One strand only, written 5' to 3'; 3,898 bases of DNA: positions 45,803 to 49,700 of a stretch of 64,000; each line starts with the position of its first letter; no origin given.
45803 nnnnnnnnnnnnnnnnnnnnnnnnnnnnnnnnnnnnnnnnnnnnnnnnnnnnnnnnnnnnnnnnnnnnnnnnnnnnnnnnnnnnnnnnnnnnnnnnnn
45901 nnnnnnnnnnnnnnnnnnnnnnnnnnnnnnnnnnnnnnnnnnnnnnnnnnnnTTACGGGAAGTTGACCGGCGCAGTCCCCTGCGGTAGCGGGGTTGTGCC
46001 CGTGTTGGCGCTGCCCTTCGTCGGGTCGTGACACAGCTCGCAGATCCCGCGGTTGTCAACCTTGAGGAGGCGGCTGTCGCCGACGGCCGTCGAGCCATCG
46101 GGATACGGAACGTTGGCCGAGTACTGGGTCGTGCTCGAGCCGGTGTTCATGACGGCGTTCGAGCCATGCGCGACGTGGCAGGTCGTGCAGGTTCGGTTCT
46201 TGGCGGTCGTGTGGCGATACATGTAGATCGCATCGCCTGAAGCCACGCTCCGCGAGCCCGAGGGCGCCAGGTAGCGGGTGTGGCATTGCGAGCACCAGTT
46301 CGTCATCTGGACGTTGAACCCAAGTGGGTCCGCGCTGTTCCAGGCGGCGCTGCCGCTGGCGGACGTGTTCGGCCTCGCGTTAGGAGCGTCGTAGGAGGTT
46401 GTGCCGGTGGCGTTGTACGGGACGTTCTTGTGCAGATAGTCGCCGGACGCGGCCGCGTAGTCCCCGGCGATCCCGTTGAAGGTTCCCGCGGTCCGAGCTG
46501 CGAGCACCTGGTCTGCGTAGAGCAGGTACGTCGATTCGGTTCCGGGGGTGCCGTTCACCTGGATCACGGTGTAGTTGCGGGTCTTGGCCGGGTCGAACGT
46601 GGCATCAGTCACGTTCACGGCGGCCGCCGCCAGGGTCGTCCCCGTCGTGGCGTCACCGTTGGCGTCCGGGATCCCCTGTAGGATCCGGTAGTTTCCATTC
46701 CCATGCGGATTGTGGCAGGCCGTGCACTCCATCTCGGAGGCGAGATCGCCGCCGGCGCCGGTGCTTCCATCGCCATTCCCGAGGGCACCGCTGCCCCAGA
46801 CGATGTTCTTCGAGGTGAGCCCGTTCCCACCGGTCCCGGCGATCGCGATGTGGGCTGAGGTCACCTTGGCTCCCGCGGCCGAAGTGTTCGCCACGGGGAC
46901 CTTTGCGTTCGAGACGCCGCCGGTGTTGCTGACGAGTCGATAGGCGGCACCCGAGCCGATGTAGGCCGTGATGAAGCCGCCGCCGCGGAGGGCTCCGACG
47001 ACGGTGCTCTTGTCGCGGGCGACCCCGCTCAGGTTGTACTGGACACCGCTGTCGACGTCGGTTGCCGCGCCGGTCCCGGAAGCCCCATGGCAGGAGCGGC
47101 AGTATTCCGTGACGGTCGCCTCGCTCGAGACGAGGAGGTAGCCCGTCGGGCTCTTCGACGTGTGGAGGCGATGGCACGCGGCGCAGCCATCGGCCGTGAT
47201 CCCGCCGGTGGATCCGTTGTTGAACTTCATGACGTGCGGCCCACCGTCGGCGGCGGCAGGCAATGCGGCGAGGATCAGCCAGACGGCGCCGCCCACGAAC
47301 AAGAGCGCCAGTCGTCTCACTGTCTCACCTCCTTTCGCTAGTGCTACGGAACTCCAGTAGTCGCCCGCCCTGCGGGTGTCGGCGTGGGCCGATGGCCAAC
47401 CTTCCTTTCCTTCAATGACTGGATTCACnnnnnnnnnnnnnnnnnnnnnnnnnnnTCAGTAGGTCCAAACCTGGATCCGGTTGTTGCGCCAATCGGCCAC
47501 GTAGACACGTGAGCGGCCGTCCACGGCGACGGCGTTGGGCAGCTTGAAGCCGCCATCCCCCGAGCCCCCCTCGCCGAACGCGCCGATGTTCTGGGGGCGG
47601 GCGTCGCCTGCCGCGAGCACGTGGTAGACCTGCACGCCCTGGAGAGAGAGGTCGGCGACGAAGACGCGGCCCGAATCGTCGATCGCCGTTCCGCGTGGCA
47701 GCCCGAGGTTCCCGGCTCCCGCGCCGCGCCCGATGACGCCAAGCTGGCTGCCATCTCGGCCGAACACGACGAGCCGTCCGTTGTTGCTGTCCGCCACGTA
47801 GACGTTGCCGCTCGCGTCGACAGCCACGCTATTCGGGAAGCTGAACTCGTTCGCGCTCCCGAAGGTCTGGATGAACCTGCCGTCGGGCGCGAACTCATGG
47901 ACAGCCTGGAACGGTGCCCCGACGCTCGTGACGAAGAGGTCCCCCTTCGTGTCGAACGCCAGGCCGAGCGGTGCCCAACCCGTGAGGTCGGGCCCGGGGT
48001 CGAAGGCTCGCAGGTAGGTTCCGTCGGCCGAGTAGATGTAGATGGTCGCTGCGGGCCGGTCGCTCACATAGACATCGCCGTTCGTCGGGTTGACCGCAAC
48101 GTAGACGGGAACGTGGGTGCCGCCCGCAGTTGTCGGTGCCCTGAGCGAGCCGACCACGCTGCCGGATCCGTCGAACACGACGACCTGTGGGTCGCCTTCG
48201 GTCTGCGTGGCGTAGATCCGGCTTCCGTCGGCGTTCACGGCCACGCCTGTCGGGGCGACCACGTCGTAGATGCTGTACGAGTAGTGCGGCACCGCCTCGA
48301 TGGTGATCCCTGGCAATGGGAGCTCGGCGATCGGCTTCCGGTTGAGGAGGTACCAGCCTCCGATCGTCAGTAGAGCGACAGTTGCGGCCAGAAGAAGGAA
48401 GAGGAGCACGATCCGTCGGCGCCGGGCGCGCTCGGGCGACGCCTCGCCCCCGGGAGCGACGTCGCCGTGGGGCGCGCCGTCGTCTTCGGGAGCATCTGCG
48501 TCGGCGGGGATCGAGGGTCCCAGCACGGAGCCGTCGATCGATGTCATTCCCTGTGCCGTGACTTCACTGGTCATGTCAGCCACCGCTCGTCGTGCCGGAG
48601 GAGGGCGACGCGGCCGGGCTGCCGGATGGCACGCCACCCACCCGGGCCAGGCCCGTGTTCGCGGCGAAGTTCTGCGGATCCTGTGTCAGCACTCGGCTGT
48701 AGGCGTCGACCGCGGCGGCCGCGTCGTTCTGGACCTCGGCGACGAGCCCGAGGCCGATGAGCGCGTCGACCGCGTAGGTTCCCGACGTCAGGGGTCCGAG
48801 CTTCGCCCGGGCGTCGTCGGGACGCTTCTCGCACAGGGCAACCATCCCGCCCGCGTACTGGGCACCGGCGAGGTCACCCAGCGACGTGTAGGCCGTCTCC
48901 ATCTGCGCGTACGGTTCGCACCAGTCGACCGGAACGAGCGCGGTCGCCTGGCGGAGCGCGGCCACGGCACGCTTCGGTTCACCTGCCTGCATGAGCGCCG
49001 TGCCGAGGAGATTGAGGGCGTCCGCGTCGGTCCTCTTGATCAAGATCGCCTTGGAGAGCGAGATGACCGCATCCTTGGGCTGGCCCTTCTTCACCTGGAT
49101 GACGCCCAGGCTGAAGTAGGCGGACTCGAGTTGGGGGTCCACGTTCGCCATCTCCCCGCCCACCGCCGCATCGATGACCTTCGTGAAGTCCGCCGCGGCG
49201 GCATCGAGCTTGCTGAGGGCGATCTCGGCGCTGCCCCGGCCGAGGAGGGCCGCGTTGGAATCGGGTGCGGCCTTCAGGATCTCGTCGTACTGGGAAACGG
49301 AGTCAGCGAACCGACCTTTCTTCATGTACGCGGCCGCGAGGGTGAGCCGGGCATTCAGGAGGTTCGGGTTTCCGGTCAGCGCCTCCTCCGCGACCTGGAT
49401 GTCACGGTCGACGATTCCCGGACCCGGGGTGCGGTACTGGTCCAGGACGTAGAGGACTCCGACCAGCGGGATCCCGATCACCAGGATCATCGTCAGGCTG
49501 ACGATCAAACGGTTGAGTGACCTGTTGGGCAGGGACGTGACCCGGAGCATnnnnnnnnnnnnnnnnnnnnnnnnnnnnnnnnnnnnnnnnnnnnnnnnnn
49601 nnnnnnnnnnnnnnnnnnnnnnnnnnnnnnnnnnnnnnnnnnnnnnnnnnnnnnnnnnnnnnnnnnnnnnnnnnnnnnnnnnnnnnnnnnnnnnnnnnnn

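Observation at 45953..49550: OmcS-like hexahaem cytochrome with NHL-propeller and TPR companions: a candidate cytochrome nanowire locus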

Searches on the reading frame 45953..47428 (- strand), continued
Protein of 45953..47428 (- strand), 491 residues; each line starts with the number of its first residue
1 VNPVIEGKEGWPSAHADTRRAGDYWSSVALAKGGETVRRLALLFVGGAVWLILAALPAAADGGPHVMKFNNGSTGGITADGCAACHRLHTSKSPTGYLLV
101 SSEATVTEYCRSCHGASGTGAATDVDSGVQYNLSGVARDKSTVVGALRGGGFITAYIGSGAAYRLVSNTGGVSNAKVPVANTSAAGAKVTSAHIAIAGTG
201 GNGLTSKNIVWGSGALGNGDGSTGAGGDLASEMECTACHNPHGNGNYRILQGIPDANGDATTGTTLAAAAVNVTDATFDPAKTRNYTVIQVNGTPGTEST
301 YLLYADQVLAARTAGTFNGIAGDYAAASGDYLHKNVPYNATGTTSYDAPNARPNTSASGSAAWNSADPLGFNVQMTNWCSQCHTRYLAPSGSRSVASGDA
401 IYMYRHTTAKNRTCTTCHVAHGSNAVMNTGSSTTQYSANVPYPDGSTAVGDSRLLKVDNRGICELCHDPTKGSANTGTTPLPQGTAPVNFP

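Call 80: search_solved_structures(query=A3, max_evalue=10, show_alignments=2)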
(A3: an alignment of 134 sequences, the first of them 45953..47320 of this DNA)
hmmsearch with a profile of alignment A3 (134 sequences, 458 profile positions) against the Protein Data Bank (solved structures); distinct sequences matched with E-value up to 10: 23.
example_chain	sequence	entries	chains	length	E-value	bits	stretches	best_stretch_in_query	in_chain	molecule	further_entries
6r2q_A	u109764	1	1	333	3.5e-05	25.9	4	61-105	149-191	Cystathionine beta-synthase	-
28pb_A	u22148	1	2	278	0.034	16.1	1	68-100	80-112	Cytochrome c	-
3bng_A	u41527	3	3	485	0.053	15.5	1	57-101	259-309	Cytochrome c-552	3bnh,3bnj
1fs7_A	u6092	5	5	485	0.059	15.3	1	57-101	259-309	CYTOCHROME C NITRITE REDUCTASE | Cytochrome c-552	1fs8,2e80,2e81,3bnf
7tfs_A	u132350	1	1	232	0.064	15.2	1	67-99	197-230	Cytochrome c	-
1fs9_A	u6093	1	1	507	0.067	15.1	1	57-101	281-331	CYTOCHROME C NITRITE REDUCTASE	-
6ef8_A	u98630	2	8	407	0.31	12.9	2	199-226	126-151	C-type cytochrome OmcS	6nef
4ilo_A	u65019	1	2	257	0.8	11.6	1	68-98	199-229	CT398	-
8fg8_A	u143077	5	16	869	1.1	11.1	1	218-311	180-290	Glucosyltransferase-I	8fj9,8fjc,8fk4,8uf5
4num_A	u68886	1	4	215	1.2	11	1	221-284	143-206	Cadherin-2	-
3vlg_A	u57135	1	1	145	1.2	11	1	381-426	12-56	Oxidized low-density lipoprotein receptor 1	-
2qvi_A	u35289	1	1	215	1.2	11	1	221-284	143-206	Cadherin-2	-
4nuq_A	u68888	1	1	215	1.2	11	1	221-284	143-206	Cadherin-2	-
4nup_A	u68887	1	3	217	1.2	10.9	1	221-284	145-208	N-CADHERIN EC1-2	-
9wcx_U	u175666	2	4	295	1.3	10.8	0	206-223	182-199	Cytochrome bc1 complex cytochrome c subunit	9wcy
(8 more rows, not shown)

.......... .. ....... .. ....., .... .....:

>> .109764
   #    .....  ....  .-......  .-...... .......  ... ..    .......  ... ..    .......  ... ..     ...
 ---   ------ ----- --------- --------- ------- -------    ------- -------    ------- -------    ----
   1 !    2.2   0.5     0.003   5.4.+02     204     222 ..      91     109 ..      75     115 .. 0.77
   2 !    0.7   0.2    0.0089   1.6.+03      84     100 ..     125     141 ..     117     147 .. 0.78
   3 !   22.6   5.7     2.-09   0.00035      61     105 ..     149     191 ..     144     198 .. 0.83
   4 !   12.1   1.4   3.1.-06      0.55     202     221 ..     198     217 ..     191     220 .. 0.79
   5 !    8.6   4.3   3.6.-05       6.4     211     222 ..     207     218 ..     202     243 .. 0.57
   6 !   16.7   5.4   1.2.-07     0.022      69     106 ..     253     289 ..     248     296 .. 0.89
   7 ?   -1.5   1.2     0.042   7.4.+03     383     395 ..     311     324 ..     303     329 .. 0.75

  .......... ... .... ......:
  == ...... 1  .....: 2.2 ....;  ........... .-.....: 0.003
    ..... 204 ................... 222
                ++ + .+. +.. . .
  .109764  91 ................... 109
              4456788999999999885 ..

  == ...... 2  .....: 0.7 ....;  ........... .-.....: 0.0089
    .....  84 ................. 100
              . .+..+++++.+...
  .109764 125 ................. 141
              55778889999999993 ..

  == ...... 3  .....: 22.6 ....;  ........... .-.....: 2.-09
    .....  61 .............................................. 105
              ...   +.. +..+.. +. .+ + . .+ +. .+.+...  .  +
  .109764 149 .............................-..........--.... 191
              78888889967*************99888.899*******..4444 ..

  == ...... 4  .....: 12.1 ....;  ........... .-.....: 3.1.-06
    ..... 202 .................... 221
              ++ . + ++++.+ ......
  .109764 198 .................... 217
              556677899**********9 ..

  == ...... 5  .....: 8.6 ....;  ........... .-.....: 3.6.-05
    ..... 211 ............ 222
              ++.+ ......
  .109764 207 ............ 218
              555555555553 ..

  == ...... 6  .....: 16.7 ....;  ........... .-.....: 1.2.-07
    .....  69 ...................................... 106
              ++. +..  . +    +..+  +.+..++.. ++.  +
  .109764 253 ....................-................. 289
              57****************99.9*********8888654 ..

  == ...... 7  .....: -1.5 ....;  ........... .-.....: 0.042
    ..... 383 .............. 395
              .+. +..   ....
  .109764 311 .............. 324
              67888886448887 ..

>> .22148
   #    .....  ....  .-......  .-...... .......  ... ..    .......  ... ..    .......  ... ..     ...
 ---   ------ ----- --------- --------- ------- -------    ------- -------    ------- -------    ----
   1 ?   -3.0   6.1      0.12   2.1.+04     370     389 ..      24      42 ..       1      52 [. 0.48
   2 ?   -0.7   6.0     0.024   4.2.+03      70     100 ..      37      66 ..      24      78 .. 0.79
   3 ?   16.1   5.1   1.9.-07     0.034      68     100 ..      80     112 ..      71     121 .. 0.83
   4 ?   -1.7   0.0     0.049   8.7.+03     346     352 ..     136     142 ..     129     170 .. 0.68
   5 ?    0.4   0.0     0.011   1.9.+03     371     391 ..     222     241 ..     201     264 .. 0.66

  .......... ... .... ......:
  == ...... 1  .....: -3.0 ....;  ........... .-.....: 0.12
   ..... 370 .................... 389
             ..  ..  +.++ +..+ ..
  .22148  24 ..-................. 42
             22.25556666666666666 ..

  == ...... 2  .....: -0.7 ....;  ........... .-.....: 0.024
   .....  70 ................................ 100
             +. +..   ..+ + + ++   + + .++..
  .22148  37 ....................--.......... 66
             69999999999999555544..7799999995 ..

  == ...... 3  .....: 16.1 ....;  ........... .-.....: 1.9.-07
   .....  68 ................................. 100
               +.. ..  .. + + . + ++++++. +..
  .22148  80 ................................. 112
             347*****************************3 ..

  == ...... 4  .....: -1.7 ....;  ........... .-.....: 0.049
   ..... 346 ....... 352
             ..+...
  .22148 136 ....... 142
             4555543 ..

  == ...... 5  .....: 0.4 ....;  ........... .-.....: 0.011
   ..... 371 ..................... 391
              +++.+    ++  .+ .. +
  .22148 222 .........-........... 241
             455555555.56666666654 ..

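Call 91: search_protein_families(library=ncbifam, proteins=[window:45953-47320:-], max_evalue=0.01)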
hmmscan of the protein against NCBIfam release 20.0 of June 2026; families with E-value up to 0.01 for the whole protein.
window:45953-47320:- (455 aa): 3 families
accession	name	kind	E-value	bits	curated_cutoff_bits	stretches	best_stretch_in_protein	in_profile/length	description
TIGR01905.1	paired_CXXCH_1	subfamily_domain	6e-15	54.9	25.2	1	42-80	5-38/41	doubled CXXCH domain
TIGR03508.1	decahem_SO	subfamily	3.6e-09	36.5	192.2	0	45-81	96-127/258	DmsE family decaheme c-type cytochrome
NF041028.1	decahem_GSU2203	exception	1.6e-05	24.3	325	0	45-79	127-156/317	GSU2203 family decaheme c-type cytochrome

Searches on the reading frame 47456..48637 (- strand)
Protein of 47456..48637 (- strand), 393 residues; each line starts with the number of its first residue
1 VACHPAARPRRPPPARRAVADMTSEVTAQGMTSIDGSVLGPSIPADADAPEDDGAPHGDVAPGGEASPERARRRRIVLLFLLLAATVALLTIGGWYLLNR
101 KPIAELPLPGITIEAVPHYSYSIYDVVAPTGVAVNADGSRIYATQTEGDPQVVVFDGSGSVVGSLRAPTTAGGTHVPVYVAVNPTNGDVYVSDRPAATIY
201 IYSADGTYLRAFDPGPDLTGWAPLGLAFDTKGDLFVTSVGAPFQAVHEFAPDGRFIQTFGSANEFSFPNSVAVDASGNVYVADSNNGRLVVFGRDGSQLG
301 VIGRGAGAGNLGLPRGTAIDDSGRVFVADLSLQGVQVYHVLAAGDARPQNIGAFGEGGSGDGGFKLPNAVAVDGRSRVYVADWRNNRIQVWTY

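Call 3: search_protein_families(library=pfam, proteins=[window:47456-48637:-], max_evalue=0.01)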
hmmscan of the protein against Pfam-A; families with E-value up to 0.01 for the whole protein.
window:47456-48637:- (393 aa): 7 families
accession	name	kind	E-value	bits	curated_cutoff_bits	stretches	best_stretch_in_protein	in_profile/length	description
PF01436.27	NHL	-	4.1e-25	86.9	20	2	265-292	1-28/28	NHL repeat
PF08450.18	SGL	-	7.1e-10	39.3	26.3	1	263-338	131-210/246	SMP-30/Gluconolactonase/LRE-like region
PF25021.1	TEN_NHL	-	2.1e-06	27.4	27.1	0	264-289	328-353/357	Teneurin NHL domain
PF06739.17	SBBP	-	3.2e-06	27.4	20.5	0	267-282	14-29/38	Beta-propeller repeat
PF02393.21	US22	-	0.0016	18.9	35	0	264-295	76-108/124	US22 like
PF20067.5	SSL_N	-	0.005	17.1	18.9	0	268-290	23-44/46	Strictosidine synthase-like, N-terminal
PF10282.15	Lactonase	-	0.0054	16.4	21.7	0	125-204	35-115/344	Lactonase, 7-bladed beta-propeller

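Call 56: search_protein_families(library=pfam, proteins=[window:47456-48574:-], max_evalue=0.01)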
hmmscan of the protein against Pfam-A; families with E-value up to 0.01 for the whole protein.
window:47456-48574:- (372 aa): 9 families
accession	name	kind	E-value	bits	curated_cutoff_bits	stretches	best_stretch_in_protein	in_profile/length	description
PF01436.27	NHL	-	2.9e-25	87.4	20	2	244-271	1-28/28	NHL repeat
PF08450.18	SGL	-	5.2e-10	39.8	26.3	1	242-317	131-210/246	SMP-30/Gluconolactonase/LRE-like region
PF25021.1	TEN_NHL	-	1.5e-06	27.9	27.1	0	243-268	328-353/357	Teneurin NHL domain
PF06739.17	SBBP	-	2.4e-06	27.8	20.5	0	246-261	14-29/38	Beta-propeller repeat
PF02393.21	US22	-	0.0011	19.4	35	0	242-274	75-108/124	US22 like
PF20067.5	SSL_N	-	0.0036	17.6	18.9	0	247-269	23-44/46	Strictosidine synthase-like, N-terminal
PF10282.15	Lactonase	-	0.0043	16.7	21.7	0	104-183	35-115/344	Lactonase, 7-bladed beta-propeller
PF17170.10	DUF5128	-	0.0086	15.7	22.9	0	255-305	53-105/321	6-bladed beta-propeller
PF13449.12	Phytase-like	-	0.0095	16.3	27.6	0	204-247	72-113/284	Esterase-like activity of phytase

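Call 91: search_protein_families(library=ncbifam, proteins=[window:47456-48574:-], max_evalue=0.01)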
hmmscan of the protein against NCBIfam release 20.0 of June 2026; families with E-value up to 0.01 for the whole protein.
window:47456-48574:- (372 aa): 4 families
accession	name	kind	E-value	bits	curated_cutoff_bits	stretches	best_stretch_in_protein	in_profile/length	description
NF035926.1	scyF_NHL_VPEP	equivalog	2.4e-38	132.3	350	2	109-317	45-273/376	scytonemin biosynthesis PEP-CTERM protein ScyF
NF033206.1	ScyE_fam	subfamily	1.3e-08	34.8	80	1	243-329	6-98/333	ScyD/ScyE family protein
NF052280.1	7_blade_YncE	equivalog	0.0039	16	400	0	108-179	173-241/338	7-bladed beta-propeller protein YncE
NF047494.1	Lepto_SBBP_lipo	equivalog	0.0039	15.9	400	1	232-281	293-342/466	SBBP repeat beta-propeller lipoprotein, LipL53 family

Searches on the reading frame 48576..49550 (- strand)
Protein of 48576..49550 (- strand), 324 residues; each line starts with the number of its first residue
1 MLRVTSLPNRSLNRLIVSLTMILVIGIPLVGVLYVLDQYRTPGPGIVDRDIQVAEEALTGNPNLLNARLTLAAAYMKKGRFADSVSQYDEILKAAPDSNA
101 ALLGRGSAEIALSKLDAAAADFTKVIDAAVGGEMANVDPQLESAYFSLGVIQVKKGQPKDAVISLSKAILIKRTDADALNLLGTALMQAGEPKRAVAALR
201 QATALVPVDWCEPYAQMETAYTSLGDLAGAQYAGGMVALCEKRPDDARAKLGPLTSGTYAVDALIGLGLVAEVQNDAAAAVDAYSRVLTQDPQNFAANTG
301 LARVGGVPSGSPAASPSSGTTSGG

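Call 56: search_protein_families(library=pfam, proteins=[window:48576-49550:-], max_evalue=0.01)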
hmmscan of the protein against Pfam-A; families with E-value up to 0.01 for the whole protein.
window:48576-49550:- (324 aa): 18 families
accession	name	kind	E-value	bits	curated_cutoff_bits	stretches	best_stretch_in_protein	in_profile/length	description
PF13432.12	TPR_16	-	1.4e-21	77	32.7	3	69-128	1-60/65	Tetratricopeptide repeat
PF07719.23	TPR_2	-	2.8e-21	74.2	27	2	176-207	1-32/34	Tetratricopeptide repeat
PF00515.34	TPR_1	-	4.2e-21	74.3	27.8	2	262-294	2-34/34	Tetratricopeptide repeat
PF13181.12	TPR_8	-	1.6e-15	56.3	25.7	0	143-174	2-33/34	Tetratricopeptide repeat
PF14559.12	TPR_19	-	1.3e-14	54.7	25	3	52-101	12-62/68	Tetratricopeptide repeat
PF13428.12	TPR_14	-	1.4e-13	50.4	23.5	1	66-106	2-42/44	Tetratricopeptide repeat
PF13414.12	TPR_11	-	9e-11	41.7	26.8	0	154-190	6-42/42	TPR repeat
PF13431.12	TPR_17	-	1.5e-10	40.9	24.4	0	167-196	4-33/34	Tetratricopeptide repeat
PF13174.12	TPR_6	-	1e-09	38.8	26.3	0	262-293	1-32/33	Tetratricopeptide repeat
PF13424.12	TPR_12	-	7.4e-09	36.1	30.1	0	176-205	45-74/77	Tetratricopeptide repeat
PF23914.1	TPR_CcmH_CycH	-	1.7e-07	31.7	42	0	140-201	48-112/158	Cytochrome c-type biogenesis protein H TPR domain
PF13176.12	TPR_7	-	5e-07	29.7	27.9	0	178-204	1-29/36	Tetratricopeptide repeat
PF13371.12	TPR_9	-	1.2e-05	25.7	35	0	73-129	3-59/73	Tetratricopeptide repeat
PF12895.13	ANAPC3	-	1.9e-05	25.3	27.2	0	157-202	4-49/82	Anaphase-promoting complex, cyclosome, subunit 3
PF24575.1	TPR_Slam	-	4.1e-05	24.4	35.2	0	71-119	53-101/104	Surface lipoprotein assembly modifier, N-terminal TPR repeats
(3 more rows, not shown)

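Call 91: search_protein_families(library=ncbifam, proteins=[window:48576-49550:-], max_evalue=0.01)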
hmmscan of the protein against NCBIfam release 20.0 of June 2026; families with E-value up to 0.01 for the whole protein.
window:48576-49550:- (324 aa): 16 families
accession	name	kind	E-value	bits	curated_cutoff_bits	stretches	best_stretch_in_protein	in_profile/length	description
TIGR02917.1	PEP_TPR_lipo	equivalog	2.2e-18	65.6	312.2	2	138-208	325-395/899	XrtA/PEP-CTERM system TPR-repeat protein PrsT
NF040959.1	MamA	equivalog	2.6e-16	59.7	200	2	141-207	36-102/204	magnetosome protein MamA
NF008520.0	PRK11447.1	equivalog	1.2e-15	56.5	858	2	148-304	275-428/1157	cellulose synthase complex outer membrane protein BcsC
TIGR02521.1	type_IV_pilW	equivalog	2.6e-11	43.5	154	1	137-205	60-128/234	type IV pilus biogenesis/stability protein PilW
TIGR02795.1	tol_pal_ybgF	equivalog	2.2e-09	37.9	90.1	1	64-127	38-104/119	tol-pal system protein YbgF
TIGR02552.1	LcrH_SycD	equivalog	3.1e-09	36.7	104.8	0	137-205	47-115/136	SycD/LcrH family type III secretion system chaperone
NF033920.0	C39_PA2778_fam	equivalog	1.2e-08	34.7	150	1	139-206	187-254/255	PA2778 family cysteine peptidase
NF033762.1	social_mot_Tgl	equivalog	2.6e-08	33.5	225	1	47-125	152-230/252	social motility TPR repeat lipoprotein Tgl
NF052415.1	T3SS_chap_SctY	equivalog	1.7e-07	31.7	70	1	148-204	12-68/106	type III secretion apparatus assembly chaperone SctY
NF033758.1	gliding_GltE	equivalog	4.9e-06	25.8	225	0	218-303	76-162/411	adventurous gliding motility TPR repeat lipoprotein GltE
NF008757.0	PRK11788.1-5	equivalog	3.2e-05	23.3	363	1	65-229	107-267/388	lipopolysaccharide assembly protein LapB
NF008756.0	PRK11788.1-4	equivalog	6.3e-05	22.2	474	0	49-97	198-246/389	lipopolysaccharide assembly protein LapB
NF008755.0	PRK11788.1-3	equivalog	0.00013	21.4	430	0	49-98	198-247/388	lipopolysaccharide assembly protein LapB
NF008391.2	PRK11189.1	equivalog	0.00019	21.1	250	0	56-125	90-159/297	lipoprotein NlpI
NF047371.1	FlcA_CTERM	equivalog_domain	0.0046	15.5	300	0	142-202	473-533/646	periplasmic flagellar collar protein FlcA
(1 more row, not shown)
